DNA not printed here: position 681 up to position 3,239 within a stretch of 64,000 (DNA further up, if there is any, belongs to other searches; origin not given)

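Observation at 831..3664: HMG-CoA reductase fused in-frame to mevalonate kinase and translationally coupled to idi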

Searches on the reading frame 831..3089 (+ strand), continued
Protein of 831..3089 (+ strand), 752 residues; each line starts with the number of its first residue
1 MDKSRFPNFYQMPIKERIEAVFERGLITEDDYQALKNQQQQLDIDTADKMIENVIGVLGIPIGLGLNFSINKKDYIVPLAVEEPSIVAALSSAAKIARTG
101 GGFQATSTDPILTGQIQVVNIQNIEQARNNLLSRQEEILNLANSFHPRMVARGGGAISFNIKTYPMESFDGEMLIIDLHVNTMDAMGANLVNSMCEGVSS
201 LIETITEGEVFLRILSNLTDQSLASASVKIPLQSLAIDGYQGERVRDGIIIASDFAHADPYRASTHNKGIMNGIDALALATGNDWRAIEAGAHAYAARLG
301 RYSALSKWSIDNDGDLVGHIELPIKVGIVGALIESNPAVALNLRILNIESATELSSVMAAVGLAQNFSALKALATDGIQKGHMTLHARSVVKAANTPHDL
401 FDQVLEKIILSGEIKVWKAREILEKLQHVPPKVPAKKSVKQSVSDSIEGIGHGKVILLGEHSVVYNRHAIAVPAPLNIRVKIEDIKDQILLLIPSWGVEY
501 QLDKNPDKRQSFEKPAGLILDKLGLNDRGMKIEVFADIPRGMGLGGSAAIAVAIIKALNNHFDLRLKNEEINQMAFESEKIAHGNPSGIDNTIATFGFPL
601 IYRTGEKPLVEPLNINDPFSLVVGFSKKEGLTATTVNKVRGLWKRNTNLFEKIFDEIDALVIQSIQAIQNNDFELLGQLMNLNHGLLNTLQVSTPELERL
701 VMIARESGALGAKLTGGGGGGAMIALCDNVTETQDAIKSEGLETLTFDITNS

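Call 72: find_homologous_proteins(query=A1)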
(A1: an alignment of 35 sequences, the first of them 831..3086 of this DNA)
Query A1 (35 sequences) (752 aa, profile of the alignment): 8000 proteins with E <= 0.001 among 8000 candidates; the best 120 are listed.
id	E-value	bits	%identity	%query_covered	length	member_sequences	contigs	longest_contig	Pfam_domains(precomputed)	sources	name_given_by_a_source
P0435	0.0e+0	1316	57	100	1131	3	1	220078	PF00368.24,PF00288.33,PF08544.19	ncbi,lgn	ncbi:MAG: hydroxymethylglutaryl-CoA reductase, degradative [Pseudomonadota bacterium]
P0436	0.0e+0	1309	57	100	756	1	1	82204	PF00368.24,PF00288.33,PF08544.19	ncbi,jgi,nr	ncbi:MAG: hydroxymethylglutaryl-CoA reductase, degradative [Calditrichaeota bacterium]|nr:hydroxymet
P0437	0.0e+0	1304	57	100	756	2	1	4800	PF00368.24,PF00288.33,PF08544.19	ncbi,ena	-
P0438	0.0e+0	1302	58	100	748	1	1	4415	PF00368.24,PF00288.33,PF08544.19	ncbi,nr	ncbi:MAG: hydroxymethylglutaryl-CoA reductase, degradative [Calditrichaeota bacterium]|nr:MAG: hydro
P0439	0.0e+0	1296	56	100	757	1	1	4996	PF00368.24,PF00288.33,PF08544.19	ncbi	-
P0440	0.0e+0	1295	56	100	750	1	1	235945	PF00368.24,PF00288.33,PF08544.19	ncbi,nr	ncbi:MAG TPA: hydroxymethylglutaryl-CoA reductase, degradative [Gammaproteobacteria bacterium]|nr:hy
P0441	0.0e+0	1295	57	100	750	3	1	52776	PF00368.24,PF00288.33,PF08544.19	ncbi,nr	ncbi:MAG TPA: hydroxymethylglutaryl-CoA reductase, degradative [Gammaproteobacteria bacterium]|nr:hy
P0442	0.0e+0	1295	58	100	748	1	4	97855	PF00368.24,PF00288.33,PF08544.19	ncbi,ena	-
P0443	0.0e+0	1295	57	100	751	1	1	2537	PF00368.24,PF00288.33,PF08544.19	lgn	-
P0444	0.0e+0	1293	55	100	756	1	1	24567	PF00368.24,PF00288.33,PF08544.19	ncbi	-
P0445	0.0e+0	1292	57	99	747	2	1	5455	PF00368.24,PF00288.33,PF08544.19,PF22700.3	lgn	-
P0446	0.0e+0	1290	56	100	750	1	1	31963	PF00368.24,PF00288.33,PF08544.19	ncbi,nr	ncbi:MAG TPA: hydroxymethylglutaryl-CoA reductase, degradative [Gammaproteobacteria bacterium]|nr:hy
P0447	0.0e+0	1290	59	100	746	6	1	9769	PF00368.24,PF00288.33,PF08544.19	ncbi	-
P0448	0.0e+0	1290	55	99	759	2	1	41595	PF00368.24,PF00288.33,PF08544.19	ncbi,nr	ncbi:MAG: hydroxymethylglutaryl-CoA reductase, degradative [Nevskia sp.]|nr:hydroxymethylglutaryl-Co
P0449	0.0e+0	1289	56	99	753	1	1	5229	PF00368.24,PF00288.33,PF08544.19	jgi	jgi:hydroxymethylglutaryl-CoA reductase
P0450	0.0e+0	1289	56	99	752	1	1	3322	PF00368.24,PF00288.33,PF08544.19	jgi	jgi:hydroxymethylglutaryl-CoA reductase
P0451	0.0e+0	1288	57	100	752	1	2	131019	PF00368.24,PF00288.33,PF08544.19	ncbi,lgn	ncbi:MAG: hypothetical protein Tsb002_05390 [Wenzhouxiangellaceae bacterium]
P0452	0.0e+0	1287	55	100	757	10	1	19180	PF00368.24,PF00288.33,PF08544.19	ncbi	-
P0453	0.0e+0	1287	55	99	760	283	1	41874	PF00368.24,PF00288.33,PF08544.19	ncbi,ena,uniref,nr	ncbi:hydroxymethylglutaryl-CoA reductase, degradative [Dyella sp.]|uniref:hydroxymethylglutaryl-CoA 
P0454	0.0e+0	1286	58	97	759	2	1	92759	PF00368.24,PF00288.33,PF08544.19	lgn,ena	-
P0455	0.0e+0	1286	56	100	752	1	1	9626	PF00368.24,PF00288.33,PF08544.19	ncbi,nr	ncbi:MAG TPA: hydroxymethylglutaryl-CoA reductase, degradative [Gammaproteobacteria bacterium]|nr:hy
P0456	0.0e+0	1285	58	99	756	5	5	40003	PF00368.24,PF00288.33,PF08544.19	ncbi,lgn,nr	ncbi:MAG: hydroxymethylglutaryl-CoA reductase, degradative [Nevskia sp.]|nr:hydroxymethylglutaryl-Co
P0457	0.0e+0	1284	57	99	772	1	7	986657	PF00368.24,PF00288.33,PF08544.19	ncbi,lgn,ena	-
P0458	0.0e+0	1284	55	99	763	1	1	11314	PF00368.24,PF00288.33,PF08544.19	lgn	-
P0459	0.0e+0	1283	57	99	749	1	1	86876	PF00368.24,PF00288.33,PF08544.19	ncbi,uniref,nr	ncbi:hypothetical protein GCM10007160_32020 [Litchfieldella qijiaojingensis]|uniref:3-hydroxy-3-meth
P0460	0.0e+0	1283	57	99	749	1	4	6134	PF00368.24,PF00288.33,PF08544.19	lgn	-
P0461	0.0e+0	1283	55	99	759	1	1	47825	PF00368.24,PF00288.33,PF08544.19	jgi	jgi:hydroxymethylglutaryl-CoA reductase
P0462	0.0e+0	1282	54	99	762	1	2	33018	PF00368.24,PF00288.33,PF08544.19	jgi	jgi:hydroxymethylglutaryl-CoA reductase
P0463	0.0e+0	1282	55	100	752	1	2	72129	PF00368.24,PF00288.33,PF08544.19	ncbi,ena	-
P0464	0.0e+0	1282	55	99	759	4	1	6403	PF00368.24,PF00288.33,PF08544.19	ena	-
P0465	0.0e+0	1282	55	99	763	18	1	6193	PF00368.24,PF00288.33,PF08544.19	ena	-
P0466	0.0e+0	1282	55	100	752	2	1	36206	PF00368.24,PF00288.33,PF08544.19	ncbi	-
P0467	0.0e+0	1282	56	100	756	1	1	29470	PF00368.24,PF00288.33,PF08544.19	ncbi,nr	ncbi:MAG TPA: hydroxymethylglutaryl-CoA reductase, degradative [Gammaproteobacteria bacterium]|nr:hy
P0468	0.0e+0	1282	59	99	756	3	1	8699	PF00368.24,PF00288.33,PF08544.19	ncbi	-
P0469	0.0e+0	1281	59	97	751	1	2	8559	PF00368.24,PF00288.33,PF08544.19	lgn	-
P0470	0.0e+0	1281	54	99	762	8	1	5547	PF00368.24,PF00288.33,PF08544.19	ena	-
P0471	0.0e+0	1281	55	99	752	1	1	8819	PF00368.24,PF00288.33,PF08544.19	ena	-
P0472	0.0e+0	1281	59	99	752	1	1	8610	PF00368.24,PF00288.33,PF08544.19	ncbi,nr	ncbi:MAG TPA: hydroxymethylglutaryl-CoA reductase, degradative [Arenicellales bacterium]|nr:hydroxym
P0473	0.0e+0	1281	58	97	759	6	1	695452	PF00368.24,PF00288.33,PF08544.19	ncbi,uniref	ncbi:hydroxymethylglutaryl-CoA reductase, degradative [Wenzhouxiangella sp. EGI_FJ10409]|uniref:hydr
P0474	0.0e+0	1281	56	100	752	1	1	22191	PF00368.24,PF00288.33,PF08544.19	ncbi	-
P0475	0.0e+0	1280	57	100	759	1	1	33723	PF00368.24,PF00288.33,PF08544.19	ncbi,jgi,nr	ncbi:MAG: hydroxymethylglutaryl-CoA reductase, degradative [Gammaproteobacteria bacterium]|jgi:hydro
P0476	0.0e+0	1280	57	100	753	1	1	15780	PF00368.24,PF00288.33,PF08544.19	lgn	-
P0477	0.0e+0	1280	55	99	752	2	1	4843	PF00368.24,PF00288.33,PF08544.19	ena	-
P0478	0.0e+0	1279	54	99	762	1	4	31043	PF00368.24,PF00288.33,PF08544.19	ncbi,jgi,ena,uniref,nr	ncbi:hydroxymethylglutaryl-CoA reductase, degradative [Dokdonella sp.]|uniref:hydroxymethylglutaryl-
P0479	0.0e+0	1279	56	100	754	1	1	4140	PF00368.24,PF00288.33,PF08544.19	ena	-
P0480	0.0e+0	1279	57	100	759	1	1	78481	PF00368.24,PF00288.33,PF08544.19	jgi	jgi:hydroxymethylglutaryl-CoA reductase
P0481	0.0e+0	1279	55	99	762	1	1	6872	PF00368.24,PF00288.33,PF08544.19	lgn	-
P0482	0.0e+0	1279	59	99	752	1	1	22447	PF00368.24,PF00288.33,PF08544.19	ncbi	-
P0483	0.0e+0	1278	57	100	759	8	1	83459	PF00368.24,PF00288.33,PF08544.19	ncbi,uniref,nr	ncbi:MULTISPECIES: hydroxymethylglutaryl-CoA reductase, degradative [unclassified Wenzhouxiangella]|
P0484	0.0e+0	1278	56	100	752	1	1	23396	PF00368.24,PF00288.33,PF08544.19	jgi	jgi:hydroxymethylglutaryl-CoA reductase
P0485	0.0e+0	1278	55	99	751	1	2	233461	PF00368.24,PF00288.33,PF08544.19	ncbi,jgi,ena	jgi:hydroxymethylglutaryl-CoA reductase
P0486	0.0e+0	1278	55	100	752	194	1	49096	PF00368.24,PF00288.33,PF08544.19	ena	-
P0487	0.0e+0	1278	58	100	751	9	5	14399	PF00368.24,PF00288.33,PF08544.19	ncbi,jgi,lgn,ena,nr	ncbi:MAG TPA: hydroxymethylglutaryl-CoA reductase, degradative [Gammaproteobacteria bacterium]|nr:hy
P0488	0.0e+0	1278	55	100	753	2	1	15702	PF00368.24,PF00288.33,PF08544.19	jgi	jgi:hydroxymethylglutaryl-CoA reductase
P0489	0.0e+0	1278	54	99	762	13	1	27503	PF00368.24,PF00288.33,PF08544.19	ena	-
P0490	0.0e+0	1278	57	100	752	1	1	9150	PF00368.24,PF00288.33,PF08544.19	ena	-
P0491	0.0e+0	1278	55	99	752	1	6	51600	PF00368.24,PF00288.33,PF08544.19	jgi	-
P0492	0.0e+0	1277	56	100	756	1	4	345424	PF00368.24,PF00288.33,PF08544.19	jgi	jgi:hydroxymethylglutaryl-CoA reductase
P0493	0.0e+0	1277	58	97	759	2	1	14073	PF00368.24,PF00288.33,PF08544.19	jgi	-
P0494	0.0e+0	1277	54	99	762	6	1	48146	PF00368.24,PF00288.33,PF08544.19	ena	-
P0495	0.0e+0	1277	54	99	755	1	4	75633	PF00368.24,PF00288.33,PF08544.19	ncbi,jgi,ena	jgi:hydroxymethylglutaryl-CoA reductase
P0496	0.0e+0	1276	54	99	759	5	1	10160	PF00368.24,PF00288.33,PF08544.19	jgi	jgi:hydroxymethylglutaryl-CoA reductase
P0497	0.0e+0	1276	56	100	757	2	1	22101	PF00368.24,PF00288.33,PF08544.19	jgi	jgi:hydroxymethylglutaryl-CoA reductase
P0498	0.0e+0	1276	55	99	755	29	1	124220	PF00368.24,PF00288.33,PF08544.19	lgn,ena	-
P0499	0.0e+0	1276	58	99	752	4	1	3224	PF00368.24,PF00288.33,PF08544.19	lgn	-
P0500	0.0e+0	1276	56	100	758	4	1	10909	PF00368.24,PF00288.33,PF08544.19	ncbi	-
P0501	0.0e+0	1275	58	99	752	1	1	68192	PF00368.24,PF00288.33,PF08544.19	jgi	-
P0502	0.0e+0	1275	56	100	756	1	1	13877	PF00368.24,PF00288.33,PF08544.19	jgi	jgi:hydroxymethylglutaryl-CoA reductase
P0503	0.0e+0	1275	54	99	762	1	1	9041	PF00368.24,PF00288.33,PF08544.19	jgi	jgi:hydroxymethylglutaryl-CoA reductase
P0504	0.0e+0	1275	56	99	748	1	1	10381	PF00368.24,PF00288.33,PF08544.19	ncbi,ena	-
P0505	0.0e+0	1275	58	99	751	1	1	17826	PF00368.24,PF00288.33,PF08544.19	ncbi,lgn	ncbi:MAG: hydroxymethylglutaryl-CoA reductase, degradative [Arenicellales bacterium]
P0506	0.0e+0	1274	58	99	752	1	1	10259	PF00368.24,PF00288.33,PF08544.19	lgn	-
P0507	0.0e+0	1274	59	99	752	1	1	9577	PF00368.24,PF00288.33,PF08544.19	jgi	jgi:hydroxymethylglutaryl-CoA reductase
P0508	0.0e+0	1274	54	99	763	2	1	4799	PF00368.24,PF00288.33,PF08544.19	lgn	-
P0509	0.0e+0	1274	57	100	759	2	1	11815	PF00368.24,PF00288.33,PF08544.19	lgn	-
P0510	0.0e+0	1274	59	97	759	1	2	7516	PF00368.24,PF00288.33,PF08544.19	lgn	-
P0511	0.0e+0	1274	58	100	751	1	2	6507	PF00368.24,PF00288.33,PF08544.19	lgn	-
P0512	0.0e+0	1274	57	100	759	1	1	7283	PF00368.24,PF00288.33,PF08544.19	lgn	-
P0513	0.0e+0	1274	60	99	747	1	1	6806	PF00368.24,PF00288.33,PF08544.19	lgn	-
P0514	0.0e+0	1274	58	100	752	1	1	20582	PF00368.24,PF00288.33,PF08544.19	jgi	-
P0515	0.0e+0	1274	55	100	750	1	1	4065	PF00368.24,PF00288.33,PF08544.19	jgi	jgi:hydroxymethylglutaryl-CoA reductase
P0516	0.0e+0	1274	58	100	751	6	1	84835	PF00368.24,PF00288.33,PF08544.19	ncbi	ncbi:MAG TPA: hydroxymethylglutaryl-CoA reductase, degradative [Gammaproteobacteria bacterium]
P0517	0.0e+0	1274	56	100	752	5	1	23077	PF00368.24,PF00288.33,PF08544.19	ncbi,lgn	ncbi:MAG: hydroxymethylglutaryl-CoA reductase, degradative [Gammaproteobacteria bacterium]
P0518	0.0e+0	1274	58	100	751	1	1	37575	PF00368.24,PF00288.33,PF08544.19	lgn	-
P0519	0.0e+0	1274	58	100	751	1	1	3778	PF00368.24,PF00288.33,PF08544.19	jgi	jgi:hydroxymethylglutaryl-CoA reductase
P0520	0.0e+0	1273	56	97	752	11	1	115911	PF00368.24,PF00288.33,PF08544.19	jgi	jgi:hydroxymethylglutaryl-CoA reductase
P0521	0.0e+0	1273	56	100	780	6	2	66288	PF00368.24,PF00288.33,PF08544.19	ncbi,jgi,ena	jgi:hydroxymethylglutaryl-CoA reductase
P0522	0.0e+0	1273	58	100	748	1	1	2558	PF00368.24,PF00288.33,PF08544.19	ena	-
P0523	0.0e+0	1273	60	99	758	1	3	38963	PF00368.24,PF00288.33,PF08544.19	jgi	jgi:hydroxymethylglutaryl-CoA reductase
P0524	0.0e+0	1273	54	99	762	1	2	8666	PF00368.24,PF00288.33,PF08544.19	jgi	jgi:hydroxymethylglutaryl-CoA reductase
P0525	0.0e+0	1273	54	99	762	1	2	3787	PF00368.24,PF00288.33,PF08544.19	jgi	jgi:hydroxymethylglutaryl-CoA reductase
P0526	0.0e+0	1273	55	99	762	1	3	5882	PF00368.24,PF00288.33,PF08544.19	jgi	jgi:hydroxymethylglutaryl-CoA reductase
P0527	0.0e+0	1273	60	99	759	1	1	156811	PF00368.24,PF00288.33,PF08544.19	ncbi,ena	ncbi:MAG TPA: hydroxymethylglutaryl-CoA reductase, degradative [Gammaproteobacteria bacterium]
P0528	0.0e+0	1273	55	97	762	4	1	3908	PF00368.24,PF00288.33,PF08544.19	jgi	jgi:hydroxymethylglutaryl-CoA reductase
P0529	0.0e+0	1273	54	99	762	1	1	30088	PF00368.24,PF00288.33,PF08544.19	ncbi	ncbi:MAG: hydroxymethylglutaryl-CoA reductase, degradative [Metallibacterium sp.]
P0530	0.0e+0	1273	61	99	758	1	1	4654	PF00368.24,PF00288.33,PF08544.19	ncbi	-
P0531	0.0e+0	1273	61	99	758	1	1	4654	PF00368.24,PF00288.33,PF08544.19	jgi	-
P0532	0.0e+0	1273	56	99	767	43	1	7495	PF00368.24,PF00288.33,PF08544.19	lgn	-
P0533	0.0e+0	1273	57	97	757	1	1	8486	PF00368.24,PF00288.33,PF08544.19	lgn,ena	-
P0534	0.0e+0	1273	56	100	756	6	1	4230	PF00368.24,PF00288.33,PF08544.19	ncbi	-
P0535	0.0e+0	1273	55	100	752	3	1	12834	PF00368.24,PF00288.33,PF08544.19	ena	-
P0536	0.0e+0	1273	57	100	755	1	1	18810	PF00368.24,PF00288.33,PF08544.19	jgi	-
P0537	0.0e+0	1273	57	97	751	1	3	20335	PF00368.24,PF00288.33,PF08544.19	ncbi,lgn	ncbi:MAG: hydroxymethylglutaryl-CoA reductase, degradative [Gammaproteobacteria bacterium]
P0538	0.0e+0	1273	57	100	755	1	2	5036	PF00368.24,PF00288.33,PF08544.19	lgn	-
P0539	0.0e+0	1273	57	100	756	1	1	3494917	PF00368.24,PF00288.33,PF08544.19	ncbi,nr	ncbi:MAG: hydroxymethylglutaryl-CoA reductase, degradative [Pseudomonadota bacterium]|nr:MAG: hydrox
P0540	0.0e+0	1273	60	100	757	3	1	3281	PF00368.24,PF00288.33,PF08544.19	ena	-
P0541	0.0e+0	1273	58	100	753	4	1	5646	PF00368.24,PF00288.33,PF08544.19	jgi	-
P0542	0.0e+0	1273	57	100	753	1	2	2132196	PF00368.24,PF00288.33,PF08544.19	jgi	jgi:hydroxymethylglutaryl-CoA reductase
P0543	0.0e+0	1273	56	100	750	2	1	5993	PF00368.24,PF00288.33,PF08544.19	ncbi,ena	-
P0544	0.0e+0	1273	54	99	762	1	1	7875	PF00368.24,PF00288.33,PF08544.19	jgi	-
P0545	0.0e+0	1273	54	99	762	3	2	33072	PF00368.24,PF00288.33,PF08544.19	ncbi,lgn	ncbi:MAG: hydroxymethylglutaryl-CoA reductase, degradative [Metallibacterium sp.]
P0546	0.0e+0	1272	54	100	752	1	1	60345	PF00368.24,PF00288.33,PF08544.19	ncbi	ncbi:MAG: hydroxymethylglutaryl-CoA reductase, degradative [Rhodanobacteraceae bacterium]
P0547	0.0e+0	1272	58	97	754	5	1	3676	PF00368.24,PF00288.33,PF08544.19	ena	-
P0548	0.0e+0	1272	59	99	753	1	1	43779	PF00368.24,PF00288.33,PF08544.19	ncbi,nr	ncbi:MAG: hydroxymethylglutaryl-CoA reductase, degradative [Gammaproteobacteria bacterium]|nr:hydrox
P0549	0.0e+0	1272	56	100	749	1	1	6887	PF00368.24,PF00288.33,PF08544.19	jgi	-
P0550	0.0e+0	1272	58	100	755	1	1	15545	PF00368.24,PF00288.33,PF08544.19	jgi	jgi:hydroxymethylglutaryl-CoA reductase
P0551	0.0e+0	1272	55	99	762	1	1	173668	PF00368.24,PF00288.33,PF08544.19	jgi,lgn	jgi:hydroxymethylglutaryl-CoA reductase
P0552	0.0e+0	1272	54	99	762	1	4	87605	PF00368.24,PF00288.33,PF08544.19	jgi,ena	-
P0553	0.0e+0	1272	55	99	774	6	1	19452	PF00368.24,PF00288.33,PF08544.19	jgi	-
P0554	0.0e+0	1272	57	100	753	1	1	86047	PF00368.24,PF00288.33,PF08544.19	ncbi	-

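Call 82: predict_structure(alignment_id=A2)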
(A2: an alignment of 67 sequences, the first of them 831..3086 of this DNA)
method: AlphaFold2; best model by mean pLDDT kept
length: 752 residues; sequences in the alignment: 67
mean_pLDDT: 79.9   pTM: 0.51
mean pLDDT of the five models: 79.9, 79.2, 73.4, 72.3, 72.3
residues with pLDDT >= 90: 242; 70-90: 353; 50-70: 94; < 50: 63
segments of 3 or more residues with pLDDT < 50: 1-5, 41-65, 331-334, 377-382, 429-445, 718-720
pLDDT, mean of each block of 10 residues (from residue 1): 48 64 70 64 39 34 63 84 68 87 92 87 90 94 88 87 79 87 76 87 91 60 92 80 86 81 85 87 80 82 91 95 80 58 80 93 93 60 51 69 73 74 76 34 53 91 90 89 85 74 77 83 87 81 83 93 91 91 81 93 90 91 79 71 89 95 95 96 92 85 94 73 89 90 88 67
secondary structure, 60 per line:
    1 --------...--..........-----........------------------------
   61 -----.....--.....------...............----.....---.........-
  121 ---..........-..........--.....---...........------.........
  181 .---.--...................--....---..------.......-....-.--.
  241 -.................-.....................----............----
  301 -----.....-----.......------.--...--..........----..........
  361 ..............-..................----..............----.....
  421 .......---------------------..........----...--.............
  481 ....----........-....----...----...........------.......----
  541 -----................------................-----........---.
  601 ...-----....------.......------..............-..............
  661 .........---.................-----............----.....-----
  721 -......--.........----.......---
elements in order (helices of 4 or more, strands of 3 or more residues): H14-23 H29-36 E66-70 E73-77 H84-98 E103-107 E111-119 H124-133 H135-144 H147-151 E155-165 E172-181 H188-206 E209-212 E224-230 H232-235 H242-258 H260-280 H285-296 E306-310 E316-322 H337-346 H351-374 H376-393 H398-411 H416-427 E449-458 E468-484 E489-493 E498-501 H513-523 E530-536 H546-561 H568-583 H589-596 E600-603 E609-612 E619-625 H632-645 H647-669 H673-689 H695-706 E711-715 E722-727 H730-738 E743-749
